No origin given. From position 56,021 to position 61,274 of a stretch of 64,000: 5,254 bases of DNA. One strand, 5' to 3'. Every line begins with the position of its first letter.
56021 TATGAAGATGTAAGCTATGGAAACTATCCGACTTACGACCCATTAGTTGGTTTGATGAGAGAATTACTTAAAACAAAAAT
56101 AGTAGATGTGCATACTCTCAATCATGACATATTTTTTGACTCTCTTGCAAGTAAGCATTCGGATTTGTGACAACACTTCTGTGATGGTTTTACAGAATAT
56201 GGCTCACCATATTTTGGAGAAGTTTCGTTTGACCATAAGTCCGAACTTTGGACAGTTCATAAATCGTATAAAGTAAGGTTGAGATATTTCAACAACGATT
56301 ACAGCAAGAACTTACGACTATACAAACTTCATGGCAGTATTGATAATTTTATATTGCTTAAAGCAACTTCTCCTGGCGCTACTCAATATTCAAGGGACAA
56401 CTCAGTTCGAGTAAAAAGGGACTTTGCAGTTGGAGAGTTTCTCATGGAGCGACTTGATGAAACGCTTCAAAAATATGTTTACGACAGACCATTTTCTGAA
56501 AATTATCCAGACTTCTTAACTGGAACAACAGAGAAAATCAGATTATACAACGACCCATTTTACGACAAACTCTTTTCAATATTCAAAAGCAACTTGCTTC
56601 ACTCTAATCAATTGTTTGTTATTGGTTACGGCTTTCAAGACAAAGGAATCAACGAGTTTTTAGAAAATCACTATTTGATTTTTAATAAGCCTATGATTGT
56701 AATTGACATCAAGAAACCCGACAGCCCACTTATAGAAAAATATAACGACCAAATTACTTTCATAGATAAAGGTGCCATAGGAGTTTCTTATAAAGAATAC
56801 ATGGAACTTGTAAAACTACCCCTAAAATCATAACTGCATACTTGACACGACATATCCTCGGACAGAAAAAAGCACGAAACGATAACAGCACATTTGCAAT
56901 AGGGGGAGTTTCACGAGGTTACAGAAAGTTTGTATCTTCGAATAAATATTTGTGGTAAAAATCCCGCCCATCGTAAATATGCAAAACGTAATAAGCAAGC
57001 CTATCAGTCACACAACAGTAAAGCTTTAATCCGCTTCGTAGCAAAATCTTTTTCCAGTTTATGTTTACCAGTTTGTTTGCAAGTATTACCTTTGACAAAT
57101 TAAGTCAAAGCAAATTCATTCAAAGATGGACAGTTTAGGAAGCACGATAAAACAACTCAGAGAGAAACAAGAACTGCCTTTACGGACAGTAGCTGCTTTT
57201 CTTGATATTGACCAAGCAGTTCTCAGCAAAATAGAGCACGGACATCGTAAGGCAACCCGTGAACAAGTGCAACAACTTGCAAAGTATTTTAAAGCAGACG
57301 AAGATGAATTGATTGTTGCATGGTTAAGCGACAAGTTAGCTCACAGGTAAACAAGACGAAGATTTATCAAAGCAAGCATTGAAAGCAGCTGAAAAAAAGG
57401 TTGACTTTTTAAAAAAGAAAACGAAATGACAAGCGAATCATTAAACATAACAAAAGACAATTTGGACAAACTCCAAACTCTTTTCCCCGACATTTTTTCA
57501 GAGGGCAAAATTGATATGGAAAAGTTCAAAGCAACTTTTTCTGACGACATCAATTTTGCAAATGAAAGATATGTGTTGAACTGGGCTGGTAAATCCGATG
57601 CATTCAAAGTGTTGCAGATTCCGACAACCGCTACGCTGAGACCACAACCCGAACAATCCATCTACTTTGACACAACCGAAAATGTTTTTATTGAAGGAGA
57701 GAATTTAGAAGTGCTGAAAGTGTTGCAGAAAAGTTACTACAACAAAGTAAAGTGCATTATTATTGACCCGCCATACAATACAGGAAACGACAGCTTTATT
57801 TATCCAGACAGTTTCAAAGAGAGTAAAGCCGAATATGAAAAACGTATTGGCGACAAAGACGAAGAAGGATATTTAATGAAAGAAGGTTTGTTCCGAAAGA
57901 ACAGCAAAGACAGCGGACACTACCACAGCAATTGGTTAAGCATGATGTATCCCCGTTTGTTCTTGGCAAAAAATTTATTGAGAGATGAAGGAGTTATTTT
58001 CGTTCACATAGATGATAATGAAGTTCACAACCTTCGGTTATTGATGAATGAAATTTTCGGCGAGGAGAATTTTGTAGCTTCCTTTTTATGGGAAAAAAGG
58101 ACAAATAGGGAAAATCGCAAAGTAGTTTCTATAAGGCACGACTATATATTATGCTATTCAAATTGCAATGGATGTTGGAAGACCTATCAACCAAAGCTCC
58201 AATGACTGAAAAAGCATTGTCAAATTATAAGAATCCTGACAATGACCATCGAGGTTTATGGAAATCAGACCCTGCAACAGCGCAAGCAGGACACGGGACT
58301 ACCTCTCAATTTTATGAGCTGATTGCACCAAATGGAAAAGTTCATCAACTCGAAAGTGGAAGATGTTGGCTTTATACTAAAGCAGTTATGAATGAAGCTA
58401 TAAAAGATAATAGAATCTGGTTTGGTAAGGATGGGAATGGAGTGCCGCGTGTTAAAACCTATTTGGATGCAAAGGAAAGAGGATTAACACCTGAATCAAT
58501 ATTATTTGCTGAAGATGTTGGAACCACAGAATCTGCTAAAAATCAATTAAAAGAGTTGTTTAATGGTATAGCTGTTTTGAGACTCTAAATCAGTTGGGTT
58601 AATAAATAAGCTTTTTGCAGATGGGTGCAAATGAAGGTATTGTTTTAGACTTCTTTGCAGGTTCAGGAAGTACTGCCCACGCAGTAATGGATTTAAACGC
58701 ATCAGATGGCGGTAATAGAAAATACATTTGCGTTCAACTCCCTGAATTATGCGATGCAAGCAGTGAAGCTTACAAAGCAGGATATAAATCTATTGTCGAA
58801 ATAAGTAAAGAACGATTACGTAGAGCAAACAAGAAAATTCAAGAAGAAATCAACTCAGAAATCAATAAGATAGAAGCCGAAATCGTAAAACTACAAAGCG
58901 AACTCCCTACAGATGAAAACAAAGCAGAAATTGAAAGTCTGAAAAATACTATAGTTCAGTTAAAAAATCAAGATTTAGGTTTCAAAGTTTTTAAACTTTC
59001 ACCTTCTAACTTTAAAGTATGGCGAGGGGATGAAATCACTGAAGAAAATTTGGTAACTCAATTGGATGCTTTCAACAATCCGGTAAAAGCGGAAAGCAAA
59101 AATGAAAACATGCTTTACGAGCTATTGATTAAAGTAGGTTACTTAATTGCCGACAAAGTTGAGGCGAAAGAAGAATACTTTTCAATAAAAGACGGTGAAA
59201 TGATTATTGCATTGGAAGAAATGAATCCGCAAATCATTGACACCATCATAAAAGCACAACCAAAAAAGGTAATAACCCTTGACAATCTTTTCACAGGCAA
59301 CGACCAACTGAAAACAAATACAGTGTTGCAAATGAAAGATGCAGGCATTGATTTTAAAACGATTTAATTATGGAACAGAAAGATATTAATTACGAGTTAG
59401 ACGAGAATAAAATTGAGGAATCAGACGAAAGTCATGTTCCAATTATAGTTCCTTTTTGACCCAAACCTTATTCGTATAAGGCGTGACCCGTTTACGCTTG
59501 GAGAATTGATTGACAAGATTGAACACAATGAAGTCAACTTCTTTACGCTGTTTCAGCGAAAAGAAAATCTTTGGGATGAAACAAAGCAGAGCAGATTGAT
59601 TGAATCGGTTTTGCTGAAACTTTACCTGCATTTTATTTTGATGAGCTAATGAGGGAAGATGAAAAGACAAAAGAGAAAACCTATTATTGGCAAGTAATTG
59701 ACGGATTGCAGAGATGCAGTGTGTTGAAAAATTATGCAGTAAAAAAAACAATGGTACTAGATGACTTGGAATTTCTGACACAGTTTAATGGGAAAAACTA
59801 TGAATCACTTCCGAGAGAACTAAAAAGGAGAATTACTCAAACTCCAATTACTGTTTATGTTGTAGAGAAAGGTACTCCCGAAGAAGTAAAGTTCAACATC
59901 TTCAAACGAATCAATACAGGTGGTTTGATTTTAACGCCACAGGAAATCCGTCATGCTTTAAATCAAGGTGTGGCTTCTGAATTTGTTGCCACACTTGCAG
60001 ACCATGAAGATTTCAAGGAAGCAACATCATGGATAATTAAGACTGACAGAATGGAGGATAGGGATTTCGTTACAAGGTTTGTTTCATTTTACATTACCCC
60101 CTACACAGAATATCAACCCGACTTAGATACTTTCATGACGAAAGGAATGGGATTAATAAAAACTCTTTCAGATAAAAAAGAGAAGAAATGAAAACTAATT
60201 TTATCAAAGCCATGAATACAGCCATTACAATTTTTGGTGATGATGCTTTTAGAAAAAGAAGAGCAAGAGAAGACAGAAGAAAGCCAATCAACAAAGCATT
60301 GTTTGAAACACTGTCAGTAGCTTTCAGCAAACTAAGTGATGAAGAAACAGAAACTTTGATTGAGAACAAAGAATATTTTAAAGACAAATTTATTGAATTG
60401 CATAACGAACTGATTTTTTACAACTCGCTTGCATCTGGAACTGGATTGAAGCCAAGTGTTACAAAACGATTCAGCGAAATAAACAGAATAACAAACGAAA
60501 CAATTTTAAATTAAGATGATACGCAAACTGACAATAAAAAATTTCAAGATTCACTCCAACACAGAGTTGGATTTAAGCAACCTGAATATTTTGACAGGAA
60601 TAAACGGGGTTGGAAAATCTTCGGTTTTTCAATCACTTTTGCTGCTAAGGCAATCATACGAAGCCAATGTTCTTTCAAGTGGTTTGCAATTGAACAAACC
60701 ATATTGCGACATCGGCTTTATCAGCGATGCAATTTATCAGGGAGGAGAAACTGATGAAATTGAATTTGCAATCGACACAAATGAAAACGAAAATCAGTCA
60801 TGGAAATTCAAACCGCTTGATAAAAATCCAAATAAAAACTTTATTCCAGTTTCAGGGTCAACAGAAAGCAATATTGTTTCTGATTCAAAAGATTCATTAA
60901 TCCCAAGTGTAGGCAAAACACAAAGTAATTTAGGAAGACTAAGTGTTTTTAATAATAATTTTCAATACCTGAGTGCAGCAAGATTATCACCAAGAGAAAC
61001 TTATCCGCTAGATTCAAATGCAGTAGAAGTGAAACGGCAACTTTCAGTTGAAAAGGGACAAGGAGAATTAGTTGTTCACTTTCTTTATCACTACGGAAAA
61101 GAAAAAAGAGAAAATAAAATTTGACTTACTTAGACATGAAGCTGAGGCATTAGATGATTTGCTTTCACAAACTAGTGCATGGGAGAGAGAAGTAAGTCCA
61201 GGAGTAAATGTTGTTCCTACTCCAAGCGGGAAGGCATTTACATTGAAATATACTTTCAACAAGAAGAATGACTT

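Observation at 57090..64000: Type III R-M operon split by a nested four-gene cassette (DUF262, DUF3696-type ATPase and two unknown ORFs)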

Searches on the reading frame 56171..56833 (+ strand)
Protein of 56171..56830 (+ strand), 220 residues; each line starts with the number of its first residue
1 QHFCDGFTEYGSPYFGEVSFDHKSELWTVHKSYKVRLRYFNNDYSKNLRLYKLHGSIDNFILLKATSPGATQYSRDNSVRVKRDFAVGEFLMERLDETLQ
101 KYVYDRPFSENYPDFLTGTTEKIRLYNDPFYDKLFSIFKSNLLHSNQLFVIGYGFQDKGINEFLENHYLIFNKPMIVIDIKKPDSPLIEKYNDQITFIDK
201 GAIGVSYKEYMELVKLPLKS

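Call 6: search_protein_families(library=pfam, proteins=[window:56279-56833:+], max_evalue=0.01)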
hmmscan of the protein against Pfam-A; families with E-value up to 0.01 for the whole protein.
window:56279-56833:+ (184 aa): 1 family
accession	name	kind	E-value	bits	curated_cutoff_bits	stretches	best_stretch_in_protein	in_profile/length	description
PF13289.12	SIR2_2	-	1.5e-05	25.6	24.5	1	8-130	37-104/141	SIR2-like domain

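Call 13: search_protein_families(library=padloc, proteins=[window:56171-56830:+], max_evalue=0.001)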
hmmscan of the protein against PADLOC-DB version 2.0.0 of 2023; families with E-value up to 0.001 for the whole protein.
window:56171-56830:+ (220 aa): 12 families
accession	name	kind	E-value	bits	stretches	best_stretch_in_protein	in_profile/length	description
PDLC02414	Aga_SIR2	-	3.3e-12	44.4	1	100-188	180-265/313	-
PDLC02408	Aga_SIR2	-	1e-09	36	1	103-169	212-276/343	Class II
PDLC04087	SIR2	-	1.7e-08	31.7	1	113-178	219-284/343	-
PDLC04085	SIR2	-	9.8e-07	25.9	1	44-190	257-390/463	-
PDLC04082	SIR2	-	4.6e-06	23.8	0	126-169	234-276/345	-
PDLC04078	SIR2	-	7e-06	23.9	1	113-179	48-114/171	-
PDLC04096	SIR2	-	1.1e-05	23.1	0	111-179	105-173/230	-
PDLC04084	SIR2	-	1.7e-05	22.2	1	131-170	293-333/414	-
PDLC04088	SIR2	-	2.7e-05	21.5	1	125-173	270-319/390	-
PDLC03856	LmuA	-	0.00013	19.2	1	124-190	178-239/433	-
PDLC04075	SIR2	-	0.00028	17.8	0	125-166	292-333/414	-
PDLC04083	SIR2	-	0.00058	16.8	0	120-163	244-286/371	-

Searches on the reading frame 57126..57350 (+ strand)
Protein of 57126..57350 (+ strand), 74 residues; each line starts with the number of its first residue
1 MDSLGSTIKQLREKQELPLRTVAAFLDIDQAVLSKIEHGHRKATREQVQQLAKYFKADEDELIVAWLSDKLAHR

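Call 5: search_protein_families(library=pfam, proteins=[window:57126-57350:+], max_evalue=0.01)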
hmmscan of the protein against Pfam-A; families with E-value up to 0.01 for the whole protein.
window:57126-57350:+ (74 aa): 5 families
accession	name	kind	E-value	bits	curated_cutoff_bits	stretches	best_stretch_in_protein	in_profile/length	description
PF01381.28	HTH_3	-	1.1e-10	41.8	23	1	8-62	1-55/55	Helix-turn-helix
PF13560.12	HTH_31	-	2.9e-09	37.5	27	1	4-62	2-61/64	Helix-turn-helix domain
PF12844.13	HTH_19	-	3.1e-07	30.6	30.2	1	5-63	1-59/64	Helix-turn-helix domain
PF13413.12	HTH_25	-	0.00017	21.7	24.6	1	9-61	3-61/62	Helix-turn-helix domain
PF13744.12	HTH_37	-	0.0085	16.3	27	0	4-40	19-55/80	Helix-turn-helix domain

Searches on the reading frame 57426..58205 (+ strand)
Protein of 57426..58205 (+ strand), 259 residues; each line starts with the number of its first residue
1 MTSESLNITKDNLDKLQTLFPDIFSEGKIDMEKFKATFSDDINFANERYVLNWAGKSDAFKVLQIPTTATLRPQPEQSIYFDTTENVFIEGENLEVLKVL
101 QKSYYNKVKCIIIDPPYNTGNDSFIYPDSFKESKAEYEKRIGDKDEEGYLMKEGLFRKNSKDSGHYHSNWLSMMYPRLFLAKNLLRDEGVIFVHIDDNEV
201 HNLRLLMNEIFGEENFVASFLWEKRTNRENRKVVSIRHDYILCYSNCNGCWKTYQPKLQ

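Call 5: search_protein_families(library=pfam, proteins=[window:57426-58205:+], max_evalue=0.01)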
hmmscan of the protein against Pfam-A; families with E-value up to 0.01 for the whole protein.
window:57426-58205:+ (259 aa): 1 family
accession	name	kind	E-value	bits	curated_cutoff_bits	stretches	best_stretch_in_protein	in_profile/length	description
PF01555.25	N6_N4_Mtase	-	9.9e-19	68.6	26.7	1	108-246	1-106/221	DNA methylase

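Call 7: search_protein_families(library=padloc, proteins=[window:57426-58205:+], max_evalue=0.01)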
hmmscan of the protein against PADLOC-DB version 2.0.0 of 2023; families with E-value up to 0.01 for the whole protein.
window:57426-58205:+ (259 aa): 22 families
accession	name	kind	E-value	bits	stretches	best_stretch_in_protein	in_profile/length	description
PDLC03634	MTase_III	-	1.7e-110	368.8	1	3-246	7-249/621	Type III methyltransferase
PDLC03641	MTase_III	-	1.2e-66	223.7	1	4-247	10-262/657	Type III methyltransferase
PDLC03637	MTase_III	-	2.9e-52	176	1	11-246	49-263/513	Type III methyltransferase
PDLC03644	MTase_III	-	8.7e-51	171.3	1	50-253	3-193/542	Type III methyltransferase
PDLC03636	MTase_III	-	3e-38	130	2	162-246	88-173/575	Type III methyltransferase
PDLC03635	MTase_III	-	2.6e-37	126.9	2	165-247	263-350/708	Type III methyltransferase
PDLC03640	MTase_III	-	6e-35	118.7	1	73-245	33-197/654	Type III methyltransferase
PDLC03642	MTase_III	-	3.7e-34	116.3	2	161-246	130-216/528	Type III methyltransferase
PDLC03354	MTase_II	-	5.2e-26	89.6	1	44-247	20-207/425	Type II methyltransferase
PDLC03638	MTase_III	-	1.6e-25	87.6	2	164-246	425-510/816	Type III methyltransferase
PDLC03639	MTase_III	-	1e-23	81.6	2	160-248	134-223/639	Type III methyltransferase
PDLC03646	MTase_III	-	4.8e-23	79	2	165-247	516-597/1057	Type III methyltransferase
PDLC03278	MTase_II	-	7.9e-21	72.9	2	167-247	43-122/390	Type II methyltransferase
PDLC03300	MTase_II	-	7.8e-20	69.1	1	78-245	4-161/302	Type II methyltransferase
PDLC03632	MTase_III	-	9.3e-16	55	1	85-246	162-317/983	Type III methyltransferase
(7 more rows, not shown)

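Call 8: search_protein_families(library=ncbifam, proteins=[window:57426-58205:+], max_evalue=0.01)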
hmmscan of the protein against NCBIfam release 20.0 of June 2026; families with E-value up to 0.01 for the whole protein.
window:57426-58205:+ (259 aa): 1 family
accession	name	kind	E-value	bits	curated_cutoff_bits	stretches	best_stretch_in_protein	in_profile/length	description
NF008572.0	PRK11524.1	equivalog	0.0015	17.7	292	1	80-133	9-59/294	adenine-specific DNA-methyltransferase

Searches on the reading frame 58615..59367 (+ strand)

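Call 5: search_protein_families(library=pfam, proteins=[window:58615-59367:+], max_evalue=0.01)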
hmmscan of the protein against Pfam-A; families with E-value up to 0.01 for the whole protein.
window:58615-59367:+ (250 aa): 1 family
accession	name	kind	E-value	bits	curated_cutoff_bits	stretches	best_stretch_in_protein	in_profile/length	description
PF01555.25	N6_N4_Mtase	-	1.1e-05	25.9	26.7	1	7-39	182-208/221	DNA methylase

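Call 7: search_protein_families(library=padloc, proteins=[window:58615-59367:+], max_evalue=0.01)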
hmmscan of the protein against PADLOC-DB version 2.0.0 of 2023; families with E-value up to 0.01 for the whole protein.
window:58615-59367:+ (250 aa): 16 families
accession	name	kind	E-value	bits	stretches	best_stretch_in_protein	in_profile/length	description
PDLC03634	MTase_III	-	2.3e-53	180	1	6-246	408-616/621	Type III methyltransferase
PDLC03641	MTase_III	-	1.7e-30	104.2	1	6-111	410-515/657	Type III methyltransferase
PDLC03637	MTase_III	-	4e-23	79.8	1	7-80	418-491/513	Type III methyltransferase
PDLC03642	MTase_III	-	7.9e-13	45.9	1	6-110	361-464/528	Type III methyltransferase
PDLC03640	MTase_III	-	1.5e-12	44.7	1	6-48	395-437/654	Type III methyltransferase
PDLC03646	MTase_III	-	5.6e-11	39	1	6-49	788-831/1057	Type III methyltransferase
PDLC03639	MTase_III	-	1.3e-10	38.3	1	7-71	444-503/639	Type III methyltransferase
PDLC03644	MTase_III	-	7.1e-10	36.2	1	6-47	345-386/542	Type III methyltransferase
PDLC03643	MTase_III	-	5.2e-09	33.7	1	6-46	230-270/465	Type III methyltransferase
PDLC03645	MTase_III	-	3.8e-08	29.9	1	7-48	487-528/709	Type III methyltransferase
PDLC03354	MTase_II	-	1.1e-06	26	1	5-94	338-416/425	Type II methyltransferase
PDLC03278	MTase_II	-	2.9e-05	21.7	1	6-78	304-381/390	Type II methyltransferase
PDLC03371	MTase_II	-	0.0011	16.6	0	6-40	210-238/260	Type II methyltransferase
PDLC03228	MTase_II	-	0.0018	16.2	0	7-50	164-201/227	Type II methyltransferase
PDLC03636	MTase_III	-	0.0035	14.2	1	2-47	358-398/575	Type III methyltransferase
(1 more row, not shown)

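Call 8: search_protein_families(library=ncbifam, proteins=[window:58615-59367:+], max_evalue=0.01)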
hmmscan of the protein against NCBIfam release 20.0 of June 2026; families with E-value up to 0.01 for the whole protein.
window:58615-59367:+ (250 aa): 0 families

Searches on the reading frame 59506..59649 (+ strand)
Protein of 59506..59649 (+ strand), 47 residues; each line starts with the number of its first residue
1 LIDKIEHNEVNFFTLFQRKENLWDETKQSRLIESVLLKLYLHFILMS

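Call 5: search_protein_families(library=pfam, proteins=[window:59506-59649:+], max_evalue=0.01)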
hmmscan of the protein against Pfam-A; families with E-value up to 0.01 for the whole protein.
window:59506-59649:+ (47 aa): 1 family
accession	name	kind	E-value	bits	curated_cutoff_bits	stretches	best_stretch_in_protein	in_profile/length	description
PF03235.19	GmrSD_N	-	0.0082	16.7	33.2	1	15-46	16-48/199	GmrSD restriction endonuclease, N-terminal domain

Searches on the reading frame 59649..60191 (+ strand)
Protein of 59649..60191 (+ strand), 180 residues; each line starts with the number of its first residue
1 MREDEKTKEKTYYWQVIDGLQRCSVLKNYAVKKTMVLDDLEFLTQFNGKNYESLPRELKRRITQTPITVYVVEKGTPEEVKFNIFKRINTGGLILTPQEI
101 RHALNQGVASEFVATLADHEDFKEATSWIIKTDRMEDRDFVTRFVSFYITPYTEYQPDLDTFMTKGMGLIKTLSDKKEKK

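Call 5: search_protein_families(library=pfam, proteins=[window:59649-60191:+], max_evalue=0.01)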
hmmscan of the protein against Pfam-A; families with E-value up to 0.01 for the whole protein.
window:59649-60191:+ (180 aa): 1 family
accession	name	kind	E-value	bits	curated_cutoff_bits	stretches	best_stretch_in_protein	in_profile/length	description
PF03235.19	GmrSD_N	-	4.8e-11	43.6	33.2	1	9-104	55-197/199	GmrSD restriction endonuclease, N-terminal domain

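Call 7: search_protein_families(library=padloc, proteins=[window:59649-60191:+], max_evalue=0.01)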
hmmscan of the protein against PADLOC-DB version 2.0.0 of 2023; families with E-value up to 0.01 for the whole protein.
window:59649-60191:+ (180 aa): 5 families
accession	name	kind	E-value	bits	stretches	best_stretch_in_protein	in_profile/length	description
PDLC03877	NsnA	-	4.8e-65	218.3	1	11-179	106-275/385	-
PDLC04027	PD-T4-2_A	-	9.9e-19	65.6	1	10-177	92-267/363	-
PDLC03418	REase_II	-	5.3e-08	30.4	1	6-107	69-160/372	Type II restriction enzyme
PDLC04151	HEC-05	-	0.0033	14.2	1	5-96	182-265/600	-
PDLC04150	HEC-05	-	0.0055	13.6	1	3-97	160-252/583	-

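Call 8: search_protein_families(library=ncbifam, proteins=[window:59649-60191:+], max_evalue=0.01)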
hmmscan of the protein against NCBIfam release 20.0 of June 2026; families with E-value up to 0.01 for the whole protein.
window:59649-60191:+ (180 aa): 0 families

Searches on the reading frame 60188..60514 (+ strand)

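Call 5: search_protein_families(library=pfam, proteins=[window:60188-60514:+], max_evalue=0.01)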
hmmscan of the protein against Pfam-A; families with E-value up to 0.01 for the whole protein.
window:60188-60514:+ (108 aa): 0 families

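Call 7: search_protein_families(library=padloc, proteins=[window:60188-60514:+], max_evalue=0.01)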
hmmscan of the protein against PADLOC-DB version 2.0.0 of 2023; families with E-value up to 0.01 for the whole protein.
window:60188-60514:+ (108 aa): 1 family
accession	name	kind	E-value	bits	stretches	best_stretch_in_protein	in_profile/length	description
PDLC03877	NsnA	-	1.1e-28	98.6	1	2-106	278-383/385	-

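Call 8: search_protein_families(library=ncbifam, proteins=[window:60188-60514:+], max_evalue=0.01)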
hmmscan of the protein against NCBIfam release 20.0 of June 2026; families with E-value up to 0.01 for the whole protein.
window:60188-60514:+ (108 aa): 0 families

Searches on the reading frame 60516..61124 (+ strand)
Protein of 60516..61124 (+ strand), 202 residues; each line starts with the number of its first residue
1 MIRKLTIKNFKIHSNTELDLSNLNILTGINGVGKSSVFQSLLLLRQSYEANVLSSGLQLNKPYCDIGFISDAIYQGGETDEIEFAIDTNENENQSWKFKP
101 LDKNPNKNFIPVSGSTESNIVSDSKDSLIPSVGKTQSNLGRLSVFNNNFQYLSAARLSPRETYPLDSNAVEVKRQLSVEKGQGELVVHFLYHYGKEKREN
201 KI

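Call 5: search_protein_families(library=pfam, proteins=[window:60516-61124:+], max_evalue=0.01)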
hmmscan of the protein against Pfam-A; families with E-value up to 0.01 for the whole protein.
window:60516-61124:+ (202 aa): 4 families
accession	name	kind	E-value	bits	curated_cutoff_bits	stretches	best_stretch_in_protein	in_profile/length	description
PF13175.12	AAA_15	-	2.4e-10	41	32.1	1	1-90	1-83/374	AAA ATPase domain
PF13476.12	AAA_23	-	9.3e-10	39.9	27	1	4-159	1-146/201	AAA domain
PF13304.12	AAA_21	-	9.4e-07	29.6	27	1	23-93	1-70/304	AAA domain, putative AbiEii toxin, Type IV TA system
PF02463.25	SMC_N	-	5.1e-05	23.2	40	1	1-42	1-45/220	RecF/RecN/SMC N terminal domain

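Call 7: search_protein_families(library=padloc, proteins=[window:60516-61124:+], max_evalue=0.01)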
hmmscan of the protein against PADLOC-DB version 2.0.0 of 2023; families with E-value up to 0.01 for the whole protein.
window:60516-61124:+ (202 aa): 87 families (the best 25 are shown)
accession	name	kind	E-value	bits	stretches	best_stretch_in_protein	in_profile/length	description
PDLC03878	NsnB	-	2e-40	137.6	1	1-199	1-158/345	-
PDLC02979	AriA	-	4.7e-11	41.1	1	1-90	1-86/373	-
PDLC04148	HEC-03B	-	5e-11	40.3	1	1-95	1-97/458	-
PDLC04175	HEC-01A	-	7.4e-11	39.7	1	2-110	6-105/363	-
PDLC00271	PtuA1|PtuA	-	5.7e-10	37.3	1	2-104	3-102/421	AAA ATPase domain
PDLC04541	PDC-M25A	-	7.7e-10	36.4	1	1-52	1-52/380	-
PDLC02336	AbiLi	-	8.5e-10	36.7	1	1-106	1-107/340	AbiLi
PDLC04391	PDC-M07A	-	1.1e-09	35.8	1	1-94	1-96/412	-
PDLC04393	PDC-M07A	-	2e-09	35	1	1-150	1-147/435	-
PDLC02981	AriAB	-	1.1e-08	32.2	1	2-57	3-62/694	-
PDLC04392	PDC-M07A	-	2.1e-08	31.7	1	1-96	1-98/432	-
PDLC04135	mad3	-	2.8e-08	31.7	1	1-90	1-86/374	mads_3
PDLC02915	ATPase-Toprim_I-B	-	3.8e-08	30.6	1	1-93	2-90/623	-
PDLC04570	PDC-M31A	-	4.1e-08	30.8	1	1-53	1-53/395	-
PDLC04177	HEC-01A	-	1e-07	29.3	1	1-91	4-91/393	-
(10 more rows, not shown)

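Call 8: search_protein_families(library=ncbifam, proteins=[window:60516-61124:+], max_evalue=0.01)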
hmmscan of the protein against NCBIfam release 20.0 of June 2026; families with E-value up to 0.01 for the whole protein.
window:60516-61124:+ (202 aa): 11 families
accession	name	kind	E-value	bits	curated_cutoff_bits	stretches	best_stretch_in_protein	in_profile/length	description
NF047739.1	antiphage_MADS3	equivalog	1.4e-07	31.1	420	1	1-90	1-91/427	methylation-associated defense system AAA family ATPase MAD3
TIGR00611.2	recf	equivalog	3.2e-07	29.8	172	1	2-54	1-56/339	DNA replication/repair protein RecF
NF003034.1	PRK03918.1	equivalog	4.9e-06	24.8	700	1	2-42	3-44/878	DNA double-strand break repair ATPase Rad50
NF038234.1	retron_eff_Eco8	equivalog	3.3e-05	22.7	250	1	2-70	3-71/679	retron Eco8 family effector endonuclease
NF053563.1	Rkd4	equivalog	0.00038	18.7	860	1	2-41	3-43/747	arcadin-4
NF041760.1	PtuA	equivalog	0.00054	19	500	1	2-42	52-93/524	retron Ec78 anti-phage system effector ATPase PtuA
NF041034.1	Rad50_Sulf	equivalog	0.00088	17.2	1000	1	2-41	3-43/872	DNA double-strand break repair ATPase Rad50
TIGR00634.1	recN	equivalog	0.0014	17.6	407.85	1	1-44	1-45/563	DNA repair protein RecN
NF002572.0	PRK02224.1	equivalog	0.0021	16.4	1087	1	2-41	3-43/888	DNA double-strand break repair ATPase Rad50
NF041035.1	Rad50_Halo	equivalog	0.0024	16.3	1000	1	3-41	4-43/883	DNA double-strand break repair ATPase Rad50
NF041774.1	tung_ATPbind_TupC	equivalog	0.0048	15.9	400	1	14-56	19-61/319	tungstate ABC transporter ATP-binding protein TupC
